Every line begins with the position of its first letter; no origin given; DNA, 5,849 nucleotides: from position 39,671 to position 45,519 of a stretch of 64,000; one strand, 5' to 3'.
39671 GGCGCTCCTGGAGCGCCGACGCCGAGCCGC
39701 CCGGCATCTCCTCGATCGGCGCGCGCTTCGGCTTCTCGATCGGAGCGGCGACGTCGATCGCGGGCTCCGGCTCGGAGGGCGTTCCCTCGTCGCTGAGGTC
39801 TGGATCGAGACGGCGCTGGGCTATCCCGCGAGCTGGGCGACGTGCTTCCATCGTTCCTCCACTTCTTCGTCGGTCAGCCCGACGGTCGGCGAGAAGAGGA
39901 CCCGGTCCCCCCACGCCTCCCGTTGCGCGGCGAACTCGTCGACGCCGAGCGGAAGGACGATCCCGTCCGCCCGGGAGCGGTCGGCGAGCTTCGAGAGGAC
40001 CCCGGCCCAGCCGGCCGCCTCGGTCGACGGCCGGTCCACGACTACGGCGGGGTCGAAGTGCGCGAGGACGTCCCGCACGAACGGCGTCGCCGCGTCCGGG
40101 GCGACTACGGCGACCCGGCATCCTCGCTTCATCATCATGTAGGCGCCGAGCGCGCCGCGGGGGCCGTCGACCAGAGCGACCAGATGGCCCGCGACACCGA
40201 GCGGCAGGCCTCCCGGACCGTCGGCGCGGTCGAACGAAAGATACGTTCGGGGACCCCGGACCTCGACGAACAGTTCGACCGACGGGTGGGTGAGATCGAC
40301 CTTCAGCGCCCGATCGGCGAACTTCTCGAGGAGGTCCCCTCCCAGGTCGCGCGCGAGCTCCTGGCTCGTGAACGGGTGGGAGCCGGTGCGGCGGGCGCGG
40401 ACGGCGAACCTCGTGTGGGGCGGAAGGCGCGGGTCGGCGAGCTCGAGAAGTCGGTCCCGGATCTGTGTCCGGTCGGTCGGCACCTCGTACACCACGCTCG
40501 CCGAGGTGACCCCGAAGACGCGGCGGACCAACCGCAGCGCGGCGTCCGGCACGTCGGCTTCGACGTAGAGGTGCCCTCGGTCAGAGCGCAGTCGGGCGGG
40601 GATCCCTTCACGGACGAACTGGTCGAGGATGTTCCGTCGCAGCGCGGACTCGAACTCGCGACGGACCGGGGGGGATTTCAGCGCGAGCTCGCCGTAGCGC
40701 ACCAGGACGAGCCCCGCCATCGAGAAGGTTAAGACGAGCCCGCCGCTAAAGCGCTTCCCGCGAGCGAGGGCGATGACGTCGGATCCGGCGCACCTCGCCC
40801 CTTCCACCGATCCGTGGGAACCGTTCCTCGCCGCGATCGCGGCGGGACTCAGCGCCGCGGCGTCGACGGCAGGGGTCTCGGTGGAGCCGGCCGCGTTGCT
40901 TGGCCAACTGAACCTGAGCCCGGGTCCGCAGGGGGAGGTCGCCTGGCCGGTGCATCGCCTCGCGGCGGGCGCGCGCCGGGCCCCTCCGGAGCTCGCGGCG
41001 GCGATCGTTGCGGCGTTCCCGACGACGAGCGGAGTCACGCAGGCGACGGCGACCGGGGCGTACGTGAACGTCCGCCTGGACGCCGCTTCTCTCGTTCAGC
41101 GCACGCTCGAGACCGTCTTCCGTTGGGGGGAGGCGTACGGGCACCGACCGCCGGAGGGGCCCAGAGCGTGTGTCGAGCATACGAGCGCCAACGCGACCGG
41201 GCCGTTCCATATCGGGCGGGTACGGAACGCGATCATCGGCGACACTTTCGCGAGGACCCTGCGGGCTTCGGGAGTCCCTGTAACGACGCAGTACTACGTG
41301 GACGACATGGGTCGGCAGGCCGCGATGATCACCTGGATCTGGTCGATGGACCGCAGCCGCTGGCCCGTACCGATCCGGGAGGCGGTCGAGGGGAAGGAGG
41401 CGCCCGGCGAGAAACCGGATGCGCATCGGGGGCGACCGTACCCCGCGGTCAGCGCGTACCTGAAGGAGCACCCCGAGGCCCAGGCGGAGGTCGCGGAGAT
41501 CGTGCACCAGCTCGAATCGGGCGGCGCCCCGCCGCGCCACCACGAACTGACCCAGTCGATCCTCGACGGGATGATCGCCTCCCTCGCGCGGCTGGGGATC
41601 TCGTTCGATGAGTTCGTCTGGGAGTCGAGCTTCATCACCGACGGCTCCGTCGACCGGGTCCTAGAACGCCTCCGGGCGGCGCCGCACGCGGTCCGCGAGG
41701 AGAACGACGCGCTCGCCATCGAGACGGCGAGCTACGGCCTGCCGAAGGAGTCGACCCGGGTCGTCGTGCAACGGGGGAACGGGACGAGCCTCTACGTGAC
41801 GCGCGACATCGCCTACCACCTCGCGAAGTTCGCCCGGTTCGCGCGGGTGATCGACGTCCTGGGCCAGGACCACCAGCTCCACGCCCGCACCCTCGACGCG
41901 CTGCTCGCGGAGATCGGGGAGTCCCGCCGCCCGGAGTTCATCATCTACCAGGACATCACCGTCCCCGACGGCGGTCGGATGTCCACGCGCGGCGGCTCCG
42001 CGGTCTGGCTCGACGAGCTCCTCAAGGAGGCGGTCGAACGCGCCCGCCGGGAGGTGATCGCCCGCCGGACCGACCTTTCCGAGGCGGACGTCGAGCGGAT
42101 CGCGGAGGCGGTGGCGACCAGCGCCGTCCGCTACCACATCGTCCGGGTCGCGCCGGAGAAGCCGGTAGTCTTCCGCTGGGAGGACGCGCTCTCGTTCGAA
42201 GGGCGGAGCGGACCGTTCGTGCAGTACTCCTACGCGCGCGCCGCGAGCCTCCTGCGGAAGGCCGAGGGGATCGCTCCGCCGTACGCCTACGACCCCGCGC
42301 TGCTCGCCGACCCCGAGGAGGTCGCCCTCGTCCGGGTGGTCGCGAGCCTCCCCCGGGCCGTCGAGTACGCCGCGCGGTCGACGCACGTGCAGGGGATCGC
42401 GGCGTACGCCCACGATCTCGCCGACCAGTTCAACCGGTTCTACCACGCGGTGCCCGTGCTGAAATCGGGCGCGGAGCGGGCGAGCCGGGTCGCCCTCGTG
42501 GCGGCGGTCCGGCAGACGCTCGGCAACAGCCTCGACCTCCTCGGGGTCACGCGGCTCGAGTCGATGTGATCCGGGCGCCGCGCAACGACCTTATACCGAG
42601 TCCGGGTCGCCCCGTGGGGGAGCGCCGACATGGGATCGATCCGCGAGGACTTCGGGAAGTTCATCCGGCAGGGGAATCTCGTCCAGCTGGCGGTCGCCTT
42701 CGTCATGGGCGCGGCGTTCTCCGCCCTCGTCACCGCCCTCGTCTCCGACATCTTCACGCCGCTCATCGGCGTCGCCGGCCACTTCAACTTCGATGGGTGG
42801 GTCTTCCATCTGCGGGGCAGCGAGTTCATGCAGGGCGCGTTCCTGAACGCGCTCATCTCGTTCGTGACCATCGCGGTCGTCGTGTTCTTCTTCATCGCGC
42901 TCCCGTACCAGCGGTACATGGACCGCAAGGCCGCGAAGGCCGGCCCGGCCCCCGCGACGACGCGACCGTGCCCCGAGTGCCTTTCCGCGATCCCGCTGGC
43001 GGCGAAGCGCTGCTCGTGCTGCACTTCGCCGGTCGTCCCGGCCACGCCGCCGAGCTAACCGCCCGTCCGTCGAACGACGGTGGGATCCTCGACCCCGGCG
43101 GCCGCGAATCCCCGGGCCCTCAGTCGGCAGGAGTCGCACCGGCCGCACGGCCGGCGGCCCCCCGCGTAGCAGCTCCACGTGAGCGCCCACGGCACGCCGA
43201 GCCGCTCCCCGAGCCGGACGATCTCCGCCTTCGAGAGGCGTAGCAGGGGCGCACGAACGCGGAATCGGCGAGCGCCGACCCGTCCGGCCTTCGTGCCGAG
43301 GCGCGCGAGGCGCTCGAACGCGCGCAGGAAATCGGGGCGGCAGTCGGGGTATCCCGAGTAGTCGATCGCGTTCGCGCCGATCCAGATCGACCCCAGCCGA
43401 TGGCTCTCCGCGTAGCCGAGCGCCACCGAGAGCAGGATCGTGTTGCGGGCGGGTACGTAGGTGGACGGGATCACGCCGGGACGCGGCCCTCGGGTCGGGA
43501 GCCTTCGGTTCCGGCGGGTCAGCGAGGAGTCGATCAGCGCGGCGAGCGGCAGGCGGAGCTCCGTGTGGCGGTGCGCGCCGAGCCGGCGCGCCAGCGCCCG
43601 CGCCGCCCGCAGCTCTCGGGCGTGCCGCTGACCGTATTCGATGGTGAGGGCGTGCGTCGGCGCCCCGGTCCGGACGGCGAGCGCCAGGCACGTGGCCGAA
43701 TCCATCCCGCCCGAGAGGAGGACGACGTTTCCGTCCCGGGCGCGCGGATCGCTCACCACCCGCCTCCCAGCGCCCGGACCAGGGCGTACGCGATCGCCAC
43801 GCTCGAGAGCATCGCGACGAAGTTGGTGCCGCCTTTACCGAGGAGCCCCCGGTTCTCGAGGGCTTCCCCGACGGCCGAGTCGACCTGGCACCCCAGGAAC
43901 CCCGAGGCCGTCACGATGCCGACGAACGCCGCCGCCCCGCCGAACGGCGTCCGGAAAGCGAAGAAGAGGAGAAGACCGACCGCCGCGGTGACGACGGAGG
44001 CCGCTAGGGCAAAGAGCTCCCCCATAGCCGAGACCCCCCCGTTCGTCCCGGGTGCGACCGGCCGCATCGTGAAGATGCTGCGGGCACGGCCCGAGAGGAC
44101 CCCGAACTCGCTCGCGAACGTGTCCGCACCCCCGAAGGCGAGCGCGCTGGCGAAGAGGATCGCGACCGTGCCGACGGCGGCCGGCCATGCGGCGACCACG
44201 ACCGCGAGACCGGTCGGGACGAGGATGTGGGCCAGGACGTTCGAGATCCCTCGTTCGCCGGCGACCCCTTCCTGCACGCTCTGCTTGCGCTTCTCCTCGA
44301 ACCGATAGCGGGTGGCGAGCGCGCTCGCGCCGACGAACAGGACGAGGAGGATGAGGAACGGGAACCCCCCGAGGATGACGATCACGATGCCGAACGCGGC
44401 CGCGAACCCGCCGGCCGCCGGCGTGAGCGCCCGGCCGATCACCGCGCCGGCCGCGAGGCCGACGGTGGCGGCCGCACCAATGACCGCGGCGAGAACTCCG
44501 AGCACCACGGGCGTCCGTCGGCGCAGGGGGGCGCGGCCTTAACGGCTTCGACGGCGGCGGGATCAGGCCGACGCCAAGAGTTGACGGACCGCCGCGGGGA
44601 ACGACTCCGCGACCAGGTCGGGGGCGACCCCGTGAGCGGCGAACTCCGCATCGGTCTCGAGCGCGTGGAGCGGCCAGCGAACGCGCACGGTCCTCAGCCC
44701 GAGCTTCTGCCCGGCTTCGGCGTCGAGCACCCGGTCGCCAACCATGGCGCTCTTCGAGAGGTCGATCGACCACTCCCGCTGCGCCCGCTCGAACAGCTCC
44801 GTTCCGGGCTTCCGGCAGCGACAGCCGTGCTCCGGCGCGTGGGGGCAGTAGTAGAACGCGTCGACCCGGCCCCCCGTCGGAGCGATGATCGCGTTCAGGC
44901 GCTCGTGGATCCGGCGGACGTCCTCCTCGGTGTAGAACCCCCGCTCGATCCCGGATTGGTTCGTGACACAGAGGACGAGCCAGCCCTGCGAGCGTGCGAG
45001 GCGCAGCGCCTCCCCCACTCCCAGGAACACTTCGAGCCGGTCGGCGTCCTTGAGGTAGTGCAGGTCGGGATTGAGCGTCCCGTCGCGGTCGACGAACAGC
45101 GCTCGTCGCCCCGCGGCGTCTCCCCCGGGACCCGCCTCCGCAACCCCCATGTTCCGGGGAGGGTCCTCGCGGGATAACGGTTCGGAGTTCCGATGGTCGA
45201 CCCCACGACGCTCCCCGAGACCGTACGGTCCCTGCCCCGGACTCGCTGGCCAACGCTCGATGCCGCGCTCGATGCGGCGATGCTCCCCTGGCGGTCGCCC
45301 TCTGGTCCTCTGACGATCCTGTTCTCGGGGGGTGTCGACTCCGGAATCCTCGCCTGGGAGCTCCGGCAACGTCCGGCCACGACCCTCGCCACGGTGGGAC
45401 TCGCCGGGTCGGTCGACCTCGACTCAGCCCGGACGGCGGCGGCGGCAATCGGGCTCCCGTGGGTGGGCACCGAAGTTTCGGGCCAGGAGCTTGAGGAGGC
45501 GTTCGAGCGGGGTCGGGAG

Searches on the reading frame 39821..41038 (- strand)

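Call 64: search_protein_families(library=pfam, proteins=[window:39821-41038:-], max_evalue=0.001)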
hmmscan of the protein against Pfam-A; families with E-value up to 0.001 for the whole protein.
window:39821-41038:- (405 aa): 2 families
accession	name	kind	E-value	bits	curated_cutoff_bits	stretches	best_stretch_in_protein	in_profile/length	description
PF02926.22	THUMP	-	4.7e-13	49.8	20.6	1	191-270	5-84/84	THUMP domain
PF22025.1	ThiI_fer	-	6.5e-13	49.4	25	1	111-181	2-72/72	ThiI ferredoxin-like domain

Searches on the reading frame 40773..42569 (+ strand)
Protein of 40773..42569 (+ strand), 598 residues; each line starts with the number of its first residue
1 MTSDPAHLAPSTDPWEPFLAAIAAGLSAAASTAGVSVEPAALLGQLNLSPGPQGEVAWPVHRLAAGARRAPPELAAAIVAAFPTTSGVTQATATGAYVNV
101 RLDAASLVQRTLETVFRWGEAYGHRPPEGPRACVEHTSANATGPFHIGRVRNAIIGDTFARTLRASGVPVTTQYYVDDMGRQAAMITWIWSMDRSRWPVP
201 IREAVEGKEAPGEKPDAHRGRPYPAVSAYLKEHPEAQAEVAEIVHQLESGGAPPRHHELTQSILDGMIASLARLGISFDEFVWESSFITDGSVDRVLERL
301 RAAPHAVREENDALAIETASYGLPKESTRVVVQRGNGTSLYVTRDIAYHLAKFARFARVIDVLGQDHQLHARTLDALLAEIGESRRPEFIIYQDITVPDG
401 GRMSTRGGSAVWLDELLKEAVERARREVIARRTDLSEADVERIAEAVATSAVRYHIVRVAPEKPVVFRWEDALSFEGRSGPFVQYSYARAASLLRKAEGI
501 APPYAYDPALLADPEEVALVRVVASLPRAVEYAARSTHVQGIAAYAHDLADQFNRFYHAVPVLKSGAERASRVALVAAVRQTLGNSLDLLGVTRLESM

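Call 64: search_protein_families(library=pfam, proteins=[window:40773-42569:+], max_evalue=0.001)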
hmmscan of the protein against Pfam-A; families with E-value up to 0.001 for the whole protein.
window:40773-42569:+ (598 aa): 4 families
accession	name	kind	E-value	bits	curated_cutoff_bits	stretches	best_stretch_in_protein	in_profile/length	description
PF05746.21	DALR_1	-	6e-29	101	22.3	1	483-598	1-117/117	DALR anticodon binding domain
PF00750.26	tRNA-synt_1d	-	2.5e-27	96.2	23.3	1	126-456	16-336/349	tRNA synthetases class I (R), catalytic domain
PF03485.21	Arg_tRNA_synt_N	-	0.00012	23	21.5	1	54-102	35-85/85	Arginyl tRNA synthetase N terminal domain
PF01921.24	tRNA-synt_1f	-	0.00025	20.5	27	0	139-179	30-70/360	tRNA synthetases class I (K)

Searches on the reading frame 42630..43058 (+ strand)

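Call 64: search_protein_families(library=pfam, proteins=[window:42630-43058:+], max_evalue=0.001)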
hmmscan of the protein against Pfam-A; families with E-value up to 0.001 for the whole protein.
window:42630-43058:+ (142 aa): 2 families
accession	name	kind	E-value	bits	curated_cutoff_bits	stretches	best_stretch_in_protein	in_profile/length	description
PF01741.23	MscL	-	1.4e-24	87.2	27.4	1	6-121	3-118/123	Large-conductance mechanosensitive channel, MscL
PF13886.12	TM7S3_TM198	-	0.00045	20.4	29.2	1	19-97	54-131/199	TM7S3/TM198-like domain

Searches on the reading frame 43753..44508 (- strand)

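Call 64: search_protein_families(library=pfam, proteins=[window:43753-44508:-], max_evalue=0.001)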
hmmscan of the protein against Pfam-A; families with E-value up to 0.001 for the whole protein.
window:43753-44508:- (251 aa): 1 family
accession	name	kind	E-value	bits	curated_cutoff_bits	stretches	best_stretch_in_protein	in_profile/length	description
PF01940.21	DUF92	-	1.4e-38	133.1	27.5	1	14-221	2-212/251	Integral membrane protein DUF92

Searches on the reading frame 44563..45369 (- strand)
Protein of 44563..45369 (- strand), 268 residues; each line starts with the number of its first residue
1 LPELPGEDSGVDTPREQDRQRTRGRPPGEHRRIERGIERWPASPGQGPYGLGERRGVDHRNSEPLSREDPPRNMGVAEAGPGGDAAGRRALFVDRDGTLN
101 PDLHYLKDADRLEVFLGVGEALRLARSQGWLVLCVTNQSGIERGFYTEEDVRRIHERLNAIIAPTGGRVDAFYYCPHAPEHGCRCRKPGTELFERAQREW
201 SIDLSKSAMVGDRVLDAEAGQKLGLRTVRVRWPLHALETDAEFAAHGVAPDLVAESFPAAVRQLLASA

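Call 102: search_protein_families(library=pfam, proteins=[window:44563-45369:-], max_evalue=0.001)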
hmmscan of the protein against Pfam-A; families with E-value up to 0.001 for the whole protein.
window:44563-45369:- (268 aa): 4 families
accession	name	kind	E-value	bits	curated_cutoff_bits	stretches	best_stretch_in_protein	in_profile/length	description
PF13242.12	Hydrolase_like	-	5e-11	42.8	22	1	185-256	2-71/75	HAD-hyrolase-like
PF00702.32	Hydrolase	-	3.6e-07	31.2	26.4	1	93-224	85-191/191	haloacid dehalogenase-like hydrolase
PF08645.17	PNK3P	-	7.3e-06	26.2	22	1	118-214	34-127/161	Polynucleotide kinase 3 phosphatase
PF13419.12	HAD_2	-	0.00013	22.6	23.8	1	186-230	134-178/178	Haloacid dehalogenase-like hydrolase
